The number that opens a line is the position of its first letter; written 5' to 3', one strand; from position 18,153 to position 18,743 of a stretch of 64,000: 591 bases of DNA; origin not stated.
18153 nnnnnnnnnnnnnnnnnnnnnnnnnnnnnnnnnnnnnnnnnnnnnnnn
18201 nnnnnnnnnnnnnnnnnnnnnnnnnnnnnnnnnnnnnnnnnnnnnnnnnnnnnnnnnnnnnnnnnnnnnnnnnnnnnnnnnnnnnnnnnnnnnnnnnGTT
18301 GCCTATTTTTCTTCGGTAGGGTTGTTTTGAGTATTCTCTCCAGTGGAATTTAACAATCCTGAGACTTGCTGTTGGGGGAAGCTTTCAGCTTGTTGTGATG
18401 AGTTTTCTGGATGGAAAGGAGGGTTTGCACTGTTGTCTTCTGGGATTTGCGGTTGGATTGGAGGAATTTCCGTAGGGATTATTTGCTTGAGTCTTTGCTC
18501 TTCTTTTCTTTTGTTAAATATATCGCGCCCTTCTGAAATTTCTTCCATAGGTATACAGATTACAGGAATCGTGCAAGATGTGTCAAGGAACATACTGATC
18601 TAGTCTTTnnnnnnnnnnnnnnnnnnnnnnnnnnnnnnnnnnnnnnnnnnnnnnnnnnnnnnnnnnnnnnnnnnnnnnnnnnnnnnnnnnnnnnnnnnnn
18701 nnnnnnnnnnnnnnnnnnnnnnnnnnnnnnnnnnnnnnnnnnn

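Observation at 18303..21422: Operon pairing a CofE-like gamma-glutamyl ligase homolog with an HExxH zincin-like protein: candidate C-terminal amino-acid tagging/trimming system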

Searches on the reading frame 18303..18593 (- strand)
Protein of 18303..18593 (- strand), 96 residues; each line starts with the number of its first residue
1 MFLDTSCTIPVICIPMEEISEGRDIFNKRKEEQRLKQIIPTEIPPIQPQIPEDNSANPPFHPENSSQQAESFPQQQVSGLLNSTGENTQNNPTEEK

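Call 3: search_protein_families(library=pfam, proteins=[window:18303-18593:-], max_evalue=1)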
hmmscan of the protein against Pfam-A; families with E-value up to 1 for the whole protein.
window:18303-18593:- (96 aa): 0 families

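Call 4: search_protein_families(library=ncbifam, proteins=[window:18303-18593:-], max_evalue=1)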
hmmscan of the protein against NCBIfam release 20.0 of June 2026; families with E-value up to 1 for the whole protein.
window:18303-18593:- (96 aa): 0 families

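Call 83: search_protein_families(library=padloc, proteins=[window:18303-18548:-], max_evalue=0.01)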
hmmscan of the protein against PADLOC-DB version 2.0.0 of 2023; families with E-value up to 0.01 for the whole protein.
window:18303-18548:- (81 aa): 0 families

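Call 84: search_protein_families(library=phrogs, proteins=[window:18303-18548:-], max_evalue=0.01)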
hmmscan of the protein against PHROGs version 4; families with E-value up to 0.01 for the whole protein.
window:18303-18548:- (81 aa): 0 families
